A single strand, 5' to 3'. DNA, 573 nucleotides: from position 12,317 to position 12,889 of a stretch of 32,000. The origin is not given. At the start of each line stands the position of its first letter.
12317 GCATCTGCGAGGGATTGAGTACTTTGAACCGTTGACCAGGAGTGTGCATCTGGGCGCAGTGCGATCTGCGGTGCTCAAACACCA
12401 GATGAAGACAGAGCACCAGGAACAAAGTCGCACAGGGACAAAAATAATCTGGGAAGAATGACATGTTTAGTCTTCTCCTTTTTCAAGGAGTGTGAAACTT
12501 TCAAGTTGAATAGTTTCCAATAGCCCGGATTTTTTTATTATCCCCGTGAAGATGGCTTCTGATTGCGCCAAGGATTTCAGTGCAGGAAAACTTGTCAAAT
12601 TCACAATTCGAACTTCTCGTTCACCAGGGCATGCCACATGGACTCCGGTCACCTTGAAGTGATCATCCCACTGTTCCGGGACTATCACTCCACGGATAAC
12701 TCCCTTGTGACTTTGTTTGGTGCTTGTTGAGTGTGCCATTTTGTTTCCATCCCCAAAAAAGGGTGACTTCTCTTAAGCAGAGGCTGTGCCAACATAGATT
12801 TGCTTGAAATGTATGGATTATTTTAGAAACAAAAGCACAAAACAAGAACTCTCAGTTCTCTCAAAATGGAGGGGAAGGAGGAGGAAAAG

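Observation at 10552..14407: Self-contained sigma-54 module: orphan activator, three palindromic upstream sites, -24/-12 promoter and a five-gene cassette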

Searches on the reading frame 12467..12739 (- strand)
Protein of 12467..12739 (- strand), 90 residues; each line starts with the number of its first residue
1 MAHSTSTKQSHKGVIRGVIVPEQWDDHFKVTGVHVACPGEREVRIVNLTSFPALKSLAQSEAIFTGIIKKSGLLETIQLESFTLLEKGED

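Call 3: search_protein_families(library=pfam, proteins=[window:12467-12739:-], max_evalue=0.1)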
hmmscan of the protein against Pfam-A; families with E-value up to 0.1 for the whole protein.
window:12467-12739:- (90 aa): 0 families

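Call 4: search_protein_families(library=ncbifam, proteins=[window:12467-12739:-], max_evalue=0.1)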
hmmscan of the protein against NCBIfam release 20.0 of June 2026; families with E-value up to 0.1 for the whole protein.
window:12467-12739:- (90 aa): 0 families

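Call 14: find_homologous_proteins(query=window:12467-12739:-, max_evalue=0.01)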
Query window:12467-12739:- (90 aa): 1 proteins with E <= 0.01 among 1 candidates.
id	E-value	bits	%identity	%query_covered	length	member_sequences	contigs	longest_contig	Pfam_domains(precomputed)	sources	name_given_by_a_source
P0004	1.2e-51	190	100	100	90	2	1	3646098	-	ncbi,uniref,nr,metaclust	ncbi:hypothetical protein [Pseudodesulfovibrio piezophilus]|uniref:Uncharacterized protein n=1 Tax=P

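Call 46: search_protein_representatives(protein=window:12467-12739:-)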
Query: 90 residues. Proteins with E-value up to 0.001 (for the whole library): 20; up to 1e-10: 8; up to 1e-30: 0. The best 20 are listed.
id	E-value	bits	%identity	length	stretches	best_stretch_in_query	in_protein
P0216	7.4e-23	96.2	54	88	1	5-86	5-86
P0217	1.5e-19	85.7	51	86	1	6-84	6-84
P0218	9.1e-18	80.0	47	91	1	7-89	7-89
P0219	4.6e-15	71.4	56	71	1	21-86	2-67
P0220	1.5e-14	69.7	45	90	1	7-82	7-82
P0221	2.1e-12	62.9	38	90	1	13-86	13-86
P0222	2.3e-12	62.7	44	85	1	12-81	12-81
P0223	3.5e-11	59.0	47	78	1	14-79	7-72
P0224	2.7e-10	56.2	38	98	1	9-88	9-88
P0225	7.6e-10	54.7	38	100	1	10-86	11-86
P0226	3.9e-09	52.5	33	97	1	7-85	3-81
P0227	3.9e-09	52.4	36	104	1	1-83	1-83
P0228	1.2e-08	50.9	37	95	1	11-85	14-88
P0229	2.7e-07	46.6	38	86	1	11-76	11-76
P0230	2.1e-06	43.8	32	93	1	9-89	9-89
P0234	1.8e-04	37.6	33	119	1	14-86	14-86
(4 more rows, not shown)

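Call 51: find_encoding_contigs(protein=P0227, flank=6000, max_places=3)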
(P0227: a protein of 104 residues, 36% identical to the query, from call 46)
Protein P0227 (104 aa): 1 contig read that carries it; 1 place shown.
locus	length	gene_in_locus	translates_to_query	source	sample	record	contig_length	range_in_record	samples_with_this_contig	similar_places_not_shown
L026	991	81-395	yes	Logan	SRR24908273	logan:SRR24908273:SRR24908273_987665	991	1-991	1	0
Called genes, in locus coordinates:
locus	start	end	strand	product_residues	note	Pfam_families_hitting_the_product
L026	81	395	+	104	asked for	-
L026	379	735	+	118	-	-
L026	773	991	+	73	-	?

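Call 55: find_encoding_contigs(protein=P0234, flank=6000, max_places=3)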
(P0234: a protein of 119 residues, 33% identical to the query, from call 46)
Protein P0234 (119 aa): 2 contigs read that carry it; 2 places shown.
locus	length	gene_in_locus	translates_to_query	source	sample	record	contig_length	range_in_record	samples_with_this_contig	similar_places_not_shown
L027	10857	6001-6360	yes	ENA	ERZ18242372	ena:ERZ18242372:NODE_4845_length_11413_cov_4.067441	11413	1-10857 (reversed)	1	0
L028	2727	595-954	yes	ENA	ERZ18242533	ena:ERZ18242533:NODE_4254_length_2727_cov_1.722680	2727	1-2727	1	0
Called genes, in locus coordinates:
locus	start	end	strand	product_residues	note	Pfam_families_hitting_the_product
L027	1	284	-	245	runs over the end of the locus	PF00005:ABC_tran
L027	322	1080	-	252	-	PF01547:SBP_bac_1, PF13531:SBP_bac_11, PF12974:Phosphonate-bd (faint)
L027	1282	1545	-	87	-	-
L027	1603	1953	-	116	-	-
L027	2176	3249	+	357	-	PF00589:Phage_integrase (weak), PF03459:TOBE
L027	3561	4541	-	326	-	PF02685:Glucokinase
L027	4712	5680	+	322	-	PF00158:Sigma54_activat, PF13191:AAA_16 (weak), PF14532:Sigma54_activ_2, PF01078:Mg_chelatase (faint), PF00004:AAA, PF07728:AAA_5, PF25601:AAA_lid_14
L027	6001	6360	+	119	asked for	-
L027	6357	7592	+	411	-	PF04055:Radical_SAM, PF12544:LAM_C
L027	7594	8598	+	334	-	PF07478:Dala_Dala_lig_C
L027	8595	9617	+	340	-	PF07478:Dala_Dala_lig_C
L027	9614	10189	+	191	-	PF00583:Acetyltransf_1, PF13673:Acetyltransf_10 (weak), PF13508:Acetyltransf_7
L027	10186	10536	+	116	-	-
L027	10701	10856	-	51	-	?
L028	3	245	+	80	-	?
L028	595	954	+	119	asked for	-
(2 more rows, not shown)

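Call 56: find_encoding_contigs(protein=P0225, flank=6000, max_places=3)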
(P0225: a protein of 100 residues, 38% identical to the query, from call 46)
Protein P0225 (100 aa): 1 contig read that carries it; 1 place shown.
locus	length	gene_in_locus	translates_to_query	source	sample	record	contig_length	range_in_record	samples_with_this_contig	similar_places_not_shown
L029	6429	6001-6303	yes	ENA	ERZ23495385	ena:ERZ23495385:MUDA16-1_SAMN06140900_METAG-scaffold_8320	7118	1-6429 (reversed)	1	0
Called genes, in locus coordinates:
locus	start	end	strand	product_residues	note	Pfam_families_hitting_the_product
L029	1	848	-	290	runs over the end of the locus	PF00528:BPD_transp_1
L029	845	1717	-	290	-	PF00528:BPD_transp_1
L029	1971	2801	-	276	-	PF12849:PBP_like_2, PF13531:SBP_bac_11, PF12727:PBP_like (weak)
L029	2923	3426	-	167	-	PF14489:QueF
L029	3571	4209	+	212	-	PF02592:Vut_1, PF20973:VUPS (weak)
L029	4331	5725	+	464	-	PF00158:Sigma54_activat, PF01078:Mg_chelatase (faint), PF14532:Sigma54_activ_2, PF13191:AAA_16 (weak), PF00004:AAA, PF07728:AAA_5, PF25601:AAA_lid_14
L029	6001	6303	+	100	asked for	-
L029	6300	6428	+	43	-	?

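Call 78: find_related_loci(query=A5, collection=metagenome_contigs, flank=8000)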
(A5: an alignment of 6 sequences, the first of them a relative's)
Query A5 (104 aa) in metagenome_contigs; peptide patterns used: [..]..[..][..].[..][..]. (x = any residue, [..] = any of these).
29 stretches matched a pattern; 1 encode a relative of the query (tblastn E <= 1e-3); 1 distinct loci.
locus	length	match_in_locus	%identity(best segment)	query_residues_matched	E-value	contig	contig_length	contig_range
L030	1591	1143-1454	75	1-104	4e-53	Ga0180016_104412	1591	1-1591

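Call 84: search_protein_families(library=padloc, proteins=[window:12467-12739:-, L027:10186-10536:+], max_evalue=0.01)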
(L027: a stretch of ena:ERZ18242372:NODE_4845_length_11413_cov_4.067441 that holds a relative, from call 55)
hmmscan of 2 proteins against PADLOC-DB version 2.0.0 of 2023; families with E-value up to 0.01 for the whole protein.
window:12467-12739:- (90 aa): 0 families

L027:10186-10536:+ (116 aa): 0 families

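Call 85: search_protein_families(library=pfam, proteins=[L027:10186-10536:+, L027:7594-8598:+, L027:8595-9617:+, L027:6357-7592:+], max_evalue=0.01)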
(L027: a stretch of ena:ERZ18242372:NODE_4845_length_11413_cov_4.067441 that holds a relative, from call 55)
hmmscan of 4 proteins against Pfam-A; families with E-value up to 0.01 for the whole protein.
L027:10186-10536:+ (116 aa): 0 families

L027:7594-8598:+ (334 aa): 3 families
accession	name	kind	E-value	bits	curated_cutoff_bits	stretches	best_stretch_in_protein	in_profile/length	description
PF07478.18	Dala_Dala_lig_C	-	5.5e-27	95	24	1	116-317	2-204/204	D-ala D-ala ligase C-terminus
PF01071.24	GARS_A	-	0.00029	21.1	27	1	109-207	3-106/194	Phosphoribosylglycinamide synthetase, ATP-grasp (A) domain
PF02222.28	ATP-grasp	-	0.0027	17.8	27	1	116-191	3-77/179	ATP-grasp domain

L027:8595-9617:+ (340 aa): 3 families
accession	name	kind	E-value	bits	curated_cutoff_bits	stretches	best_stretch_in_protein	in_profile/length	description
PF07478.18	Dala_Dala_lig_C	-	4.2e-16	59.5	24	1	185-325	74-203/204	D-ala D-ala ligase C-terminus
PF02655.19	ATP-grasp_3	-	0.00047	20.7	23.2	1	175-296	63-155/160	ATP-grasp domain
PF14397.11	ATPgrasp_ST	-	0.0049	16.5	31.4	0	260-315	218-269/278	Sugar-transfer associated ATP-grasp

L027:6357-7592:+ (411 aa): 3 families
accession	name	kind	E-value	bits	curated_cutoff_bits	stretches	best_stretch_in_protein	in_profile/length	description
PF12544.13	LAM_C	-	4.1e-22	79.1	26.7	1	342-399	1-58/127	Lysine-2,3-aminomutase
PF04055.27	Radical_SAM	-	3.4e-13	50.5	29.5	1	151-299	3-158/166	Radical SAM superfamily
PF13353.11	Fer4_12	-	0.00016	22.4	22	1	150-219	10-78/137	4Fe-4S single cluster domain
